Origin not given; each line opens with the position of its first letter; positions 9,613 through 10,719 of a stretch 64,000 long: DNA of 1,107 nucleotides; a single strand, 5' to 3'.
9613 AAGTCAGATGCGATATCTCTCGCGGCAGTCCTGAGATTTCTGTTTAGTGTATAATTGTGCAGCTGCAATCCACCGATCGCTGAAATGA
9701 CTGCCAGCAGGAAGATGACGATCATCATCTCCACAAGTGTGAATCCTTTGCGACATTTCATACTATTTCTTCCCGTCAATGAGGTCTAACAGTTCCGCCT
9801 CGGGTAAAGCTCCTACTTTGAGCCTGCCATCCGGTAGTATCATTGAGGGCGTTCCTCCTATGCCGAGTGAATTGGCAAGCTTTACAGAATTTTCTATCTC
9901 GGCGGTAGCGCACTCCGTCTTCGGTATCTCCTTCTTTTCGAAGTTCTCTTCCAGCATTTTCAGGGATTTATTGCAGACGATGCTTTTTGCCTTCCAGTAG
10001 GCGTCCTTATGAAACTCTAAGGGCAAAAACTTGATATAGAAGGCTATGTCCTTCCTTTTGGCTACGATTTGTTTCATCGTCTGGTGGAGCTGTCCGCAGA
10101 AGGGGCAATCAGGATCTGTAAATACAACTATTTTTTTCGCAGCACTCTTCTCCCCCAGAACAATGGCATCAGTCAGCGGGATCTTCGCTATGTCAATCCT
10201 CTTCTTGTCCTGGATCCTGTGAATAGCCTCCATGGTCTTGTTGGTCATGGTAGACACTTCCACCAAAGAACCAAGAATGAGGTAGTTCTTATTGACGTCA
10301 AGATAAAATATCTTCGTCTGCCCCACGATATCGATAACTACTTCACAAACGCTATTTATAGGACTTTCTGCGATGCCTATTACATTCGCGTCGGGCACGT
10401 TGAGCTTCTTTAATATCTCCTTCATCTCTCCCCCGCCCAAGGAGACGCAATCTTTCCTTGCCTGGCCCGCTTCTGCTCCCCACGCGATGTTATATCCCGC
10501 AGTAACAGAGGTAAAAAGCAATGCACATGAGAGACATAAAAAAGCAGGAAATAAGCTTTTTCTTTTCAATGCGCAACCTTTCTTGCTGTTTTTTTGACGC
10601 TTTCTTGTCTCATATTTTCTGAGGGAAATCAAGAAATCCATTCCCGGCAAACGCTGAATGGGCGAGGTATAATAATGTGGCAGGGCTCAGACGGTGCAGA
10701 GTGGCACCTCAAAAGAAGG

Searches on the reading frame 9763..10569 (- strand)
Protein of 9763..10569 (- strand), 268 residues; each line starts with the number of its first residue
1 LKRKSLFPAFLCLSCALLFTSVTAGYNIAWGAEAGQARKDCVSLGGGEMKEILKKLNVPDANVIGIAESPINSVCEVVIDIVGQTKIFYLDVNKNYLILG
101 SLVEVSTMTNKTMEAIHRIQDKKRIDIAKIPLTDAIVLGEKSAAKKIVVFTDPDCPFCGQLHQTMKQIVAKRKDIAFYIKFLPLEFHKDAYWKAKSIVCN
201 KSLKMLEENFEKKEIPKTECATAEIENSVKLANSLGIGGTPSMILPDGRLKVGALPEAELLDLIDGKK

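Call 6: search_protein_families(library=pfam, proteins=[window:9763-10569:-], max_evalue=0.01)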
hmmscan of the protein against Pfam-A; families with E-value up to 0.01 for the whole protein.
window:9763-10569:- (268 aa): 6 families
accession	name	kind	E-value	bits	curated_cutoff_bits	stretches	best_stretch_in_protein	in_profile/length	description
PF13098.12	Thioredoxin_2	-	1.5e-16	61.1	27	1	142-263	4-103/104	Thioredoxin-like domain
PF13462.12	Thioredoxin_4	-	7.8e-09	36.4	23.2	1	135-198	5-70/165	Thioredoxin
PF10411.14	DsbC_N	-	2.8e-08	33.7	25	1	53-111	11-68/70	Disulfide bond isomerase protein N-terminal domain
PF01323.26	DSBA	-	2.2e-07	31.3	25.6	1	147-188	2-43/191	DSBA-like thioredoxin domain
PF13192.12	Thioredoxin_3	-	0.0011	19.4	24.8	0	146-173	2-28/76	Thioredoxin domain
PF10312.14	Cactin_mid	-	0.0046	17.1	23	1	117-227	29-138/194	Conserved mid region of cactin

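Call 8: find_homologous_proteins(query=window:9763-10569:-)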
Query window:9763-10569:- (268 aa): 455 proteins with E <= 0.001 among 1547 candidates; the best 120 are listed.
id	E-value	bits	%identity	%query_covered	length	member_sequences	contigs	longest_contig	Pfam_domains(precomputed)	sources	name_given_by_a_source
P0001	1.0e-172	591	100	100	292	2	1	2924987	PF10411.15,PF13098.14,PF01323.27,PF13462.13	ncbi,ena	-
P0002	4.0e-164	562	95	100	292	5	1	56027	PF10411.15,PF13098.14,PF01323.27,PF13462.13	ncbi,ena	-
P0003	2.0e-161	554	93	100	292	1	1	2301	PF10411.15,PF13098.14,PF01323.27,PF13462.13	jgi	jgi:thiol:disulfide interchange protein DsbC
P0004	3.8e-157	540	91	100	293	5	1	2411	PF10411.15,PF13098.14,PF01323.27,PF13462.13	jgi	jgi:thiol:disulfide interchange protein DsbC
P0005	1.3e-155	535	95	94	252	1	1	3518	PF10411.15,PF13098.14,PF01323.27,PF13462.13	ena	-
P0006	1.3e-151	521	88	100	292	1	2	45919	PF10411.15,PF13098.14,PF01323.27,PF13462.13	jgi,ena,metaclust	metaclust:\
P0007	5.1e-149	513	91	94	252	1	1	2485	PF10411.15,PF13098.14,PF01323.27,PF13462.13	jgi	jgi:thiol:disulfide interchange protein DsbC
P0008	3.6e-146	504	84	100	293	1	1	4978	PF10411.15,PF13098.14,PF01323.27,PF13462.13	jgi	jgi:thiol:disulfide interchange protein DsbC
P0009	4.4e-146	503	83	100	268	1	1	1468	PF10411.15,PF13098.14,PF01323.27,PF13462.13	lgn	-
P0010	2.0e-145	501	82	100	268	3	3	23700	PF10411.15,PF13098.14,PF01323.27,PF13462.13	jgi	-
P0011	2.7e-145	501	82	100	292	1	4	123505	PF10411.15,PF13098.14,PF01323.27,PF13462.13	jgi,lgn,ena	-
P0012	6.1e-145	500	83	100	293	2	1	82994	PF10411.15,PF13098.14,PF13462.13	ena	-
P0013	6.1e-145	500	83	100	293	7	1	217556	PF10411.15,PF13098.14,PF01323.27,PF13462.13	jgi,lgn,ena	-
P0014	7.8e-145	499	82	100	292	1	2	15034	PF10411.15,PF13098.14,PF01323.27,PF13462.13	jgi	jgi:thiol:disulfide interchange protein DsbC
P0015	9.6e-145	499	82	100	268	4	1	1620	PF10411.15,PF13098.14,PF01323.27,PF13462.13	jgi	-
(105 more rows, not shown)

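Call 11: find_related_loci(query=A1, collection=genome_contigs, flank=6000)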
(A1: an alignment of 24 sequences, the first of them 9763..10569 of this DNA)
Query A1 (268 aa) in genome_contigs; peptide patterns used: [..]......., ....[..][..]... (x = any residue, [..] = any of these).
588 stretches matched a pattern; 564 encode a relative of the query (tblastn E <= 1e-3); the best 80 are kept; 80 distinct loci.
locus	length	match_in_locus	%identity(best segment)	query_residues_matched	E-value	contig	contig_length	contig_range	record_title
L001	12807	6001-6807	84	1-268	3e-154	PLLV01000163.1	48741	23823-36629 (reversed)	MAG: Syntrophaceae bacterium isolate fen_1168 73.20120800_E3S.49_contig_4502, whole genome shotgun sequence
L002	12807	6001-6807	82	1-268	2e-150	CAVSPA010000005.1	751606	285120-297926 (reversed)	MAG: uncultured delta proteobacterium isolate MFD01476.bin.2.167 genome assembly, contig: contig_17333, whole genome sho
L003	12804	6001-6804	82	1-268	1e-150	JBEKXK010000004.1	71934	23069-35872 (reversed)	MAG: Syntrophales bacterium isolate SPRUCE 64 SPRUCE_64_4, whole genome shotgun sequence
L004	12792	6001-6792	81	4-267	2e-145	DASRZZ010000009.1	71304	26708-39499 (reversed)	MAG TPA_asm: Syntrophales bacterium isolate SMAG_U15336 k141_2430481, whole genome shotgun sequence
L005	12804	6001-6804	77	1-268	2e-143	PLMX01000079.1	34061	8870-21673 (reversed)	MAG: Syntrophaceae bacterium isolate fen_1164 73.20120800_E2X.21_contig_132, whole genome shotgun sequence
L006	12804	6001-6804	76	1-268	6e-142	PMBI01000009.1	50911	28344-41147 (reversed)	MAG: Syntrophaceae bacterium isolate fen_1145 73.20120700_E3M.73_contig_37033, whole genome shotgun sequence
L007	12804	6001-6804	74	1-268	1e-138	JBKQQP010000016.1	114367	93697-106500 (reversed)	MAG: Syntrophales bacterium isolate MGr2D2E2F__bin_107 MGr2D2E2F_000000068493, whole genome shotgun sequence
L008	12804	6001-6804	78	1-268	4e-136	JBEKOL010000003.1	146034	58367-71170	MAG: Syntrophales bacterium isolate SPRUCE 43 SPRUCE_43_3, whole genome shotgun sequence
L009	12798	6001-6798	67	3-268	9e-122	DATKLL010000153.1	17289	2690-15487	MAG TPA_asm: Syntrophales bacterium isolate SMAG_U14684 k141_3353922, whole genome shotgun sequence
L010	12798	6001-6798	65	3-268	1e-118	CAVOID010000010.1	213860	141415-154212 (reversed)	MAG: uncultured delta proteobacterium isolate MFD10007.bin.2.31 genome assembly, contig: contig_46183, whole genome shot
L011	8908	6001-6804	80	1-268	3e-149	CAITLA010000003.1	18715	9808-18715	MAG: uncultured Syntrophaceae bacterium isolate AM-sed-core3-D1_bin-194 genome assembly, contig: bin-194:003/313, whole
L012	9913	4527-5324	65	3-268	2e-118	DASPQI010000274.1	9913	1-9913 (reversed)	MAG TPA_asm: Syntrophales bacterium isolate SMAG_U12195 k141_2380389, whole genome shotgun sequence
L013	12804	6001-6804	62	1-268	1e-115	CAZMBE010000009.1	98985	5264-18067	MAG TPA_asm: uncultured Syntrophaceae bacterium isolate binchicken_co74_360 genome assembly, contig: NODE_352_length_989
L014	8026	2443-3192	65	16-268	2e-112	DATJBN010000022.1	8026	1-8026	MAG TPA_asm: Syntrophales bacterium isolate SMAG_U15355 k141_5260691, whole genome shotgun sequence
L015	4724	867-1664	61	2-268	2e-112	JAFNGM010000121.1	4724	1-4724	MAG: Syntrophaceae bacterium isolate bin_41 PROKKA_contig000121, whole genome shotgun sequence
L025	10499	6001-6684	57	41-268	4e-87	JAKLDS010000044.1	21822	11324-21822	MAG: Deltaproteobacteria bacterium isolate RA.bin115 RA.bin115_44, whole genome shotgun sequence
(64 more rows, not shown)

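Call 21: find_related_loci(query=A1, collection=metagenome_contigs, flank=2500)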
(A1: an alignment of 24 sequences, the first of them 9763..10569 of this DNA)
Query A1 (268 aa) in metagenome_contigs; peptide patterns used: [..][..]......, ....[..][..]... (x = any residue, [..] = any of these).
473 stretches matched a pattern; 387 encode a relative of the query (tblastn E <= 1e-3); the best 80 are kept; 80 distinct loci.
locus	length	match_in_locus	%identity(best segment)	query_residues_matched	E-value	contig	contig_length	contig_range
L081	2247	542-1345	93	1-268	0e+0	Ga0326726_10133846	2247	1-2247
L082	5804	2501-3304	88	1-268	4e-159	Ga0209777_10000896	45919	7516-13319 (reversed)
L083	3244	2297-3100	88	1-268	2e-166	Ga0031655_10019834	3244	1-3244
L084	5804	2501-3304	82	1-268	1e-152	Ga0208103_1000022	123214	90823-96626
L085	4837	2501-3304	82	1-268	8e-152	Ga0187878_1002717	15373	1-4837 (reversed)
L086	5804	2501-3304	81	1-268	2e-149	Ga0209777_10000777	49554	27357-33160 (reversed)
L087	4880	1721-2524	79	1-268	2e-150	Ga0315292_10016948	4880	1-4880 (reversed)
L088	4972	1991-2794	79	1-268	1e-147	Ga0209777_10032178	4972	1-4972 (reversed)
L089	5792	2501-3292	81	4-267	8e-146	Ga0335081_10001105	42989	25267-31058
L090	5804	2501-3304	78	1-268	2e-145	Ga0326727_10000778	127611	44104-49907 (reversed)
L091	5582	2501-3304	79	1-268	2e-143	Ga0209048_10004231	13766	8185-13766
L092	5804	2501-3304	78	1-268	2e-142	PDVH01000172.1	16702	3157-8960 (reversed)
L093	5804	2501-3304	76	1-268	2e-142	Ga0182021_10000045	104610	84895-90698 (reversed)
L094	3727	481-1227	81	19-267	1e-141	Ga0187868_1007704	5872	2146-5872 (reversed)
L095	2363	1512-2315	79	1-268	2e-146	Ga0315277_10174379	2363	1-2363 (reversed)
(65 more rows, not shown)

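Call 50: search_protein_families(library=pfam, proteins=[L010:6803-7270:+, L010:7248-7787:+, L010:7784-8599:+, L010:8613-9089:+, L010:9288-12638:+], max_evalue=0.001)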
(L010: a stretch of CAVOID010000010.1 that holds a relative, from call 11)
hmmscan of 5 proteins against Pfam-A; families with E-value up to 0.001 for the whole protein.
L010:6803-7270:+ (155 aa): 2 families
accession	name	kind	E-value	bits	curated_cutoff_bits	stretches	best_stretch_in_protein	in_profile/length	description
PF07963.17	N_methyl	-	1e-07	31.7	21.2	1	1-26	1-26/27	Prokaryotic N-terminal methylation motif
PF12019.13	GspH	-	1.5e-05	25.9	21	1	42-146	1-108/108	Type II transport protein GspH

L010:7248-7787:+ (179 aa): 0 families

L010:7784-8599:+ (271 aa): 1 family
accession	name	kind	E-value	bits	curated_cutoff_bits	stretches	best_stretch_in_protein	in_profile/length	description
PF07963.17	N_methyl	-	9e-07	28.7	21.2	1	1-25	1-25/27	Prokaryotic N-terminal methylation motif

L010:8613-9089:+ (158 aa): 0 families

L010:9288-12638:+ (1116 aa): 1 family
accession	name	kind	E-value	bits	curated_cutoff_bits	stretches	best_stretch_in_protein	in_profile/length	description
PF05567.17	T4P_PilY1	-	4.3e-11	42.8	28.1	1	770-873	183-282/411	PilY1 beta-propeller domain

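Call 60: search_protein_families(library=pfam, proteins=[L025:4910-5671:+, L025:6671-7141:+], max_evalue=0.001)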
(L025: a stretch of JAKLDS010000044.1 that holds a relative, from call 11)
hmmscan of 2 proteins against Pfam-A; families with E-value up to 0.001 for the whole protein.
L025:4910-5671:+ (253 aa): 2 families
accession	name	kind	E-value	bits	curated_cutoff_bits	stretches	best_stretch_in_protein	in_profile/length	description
PF06750.18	A24_N_bact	-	4.1e-35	120.2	23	1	9-92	1-84/84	Bacterial Peptidase A24 N-terminal domain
PF01478.23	Peptidase_A24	-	2.1e-24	86.4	26.5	1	102-211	1-104/104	Type IV leader peptidase family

L025:6671-7141:+ (156 aa): 1 family
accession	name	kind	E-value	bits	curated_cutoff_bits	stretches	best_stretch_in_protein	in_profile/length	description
PF07963.17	N_methyl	-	9e-10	38.2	21.2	1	7-32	1-26/27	Prokaryotic N-terminal methylation motif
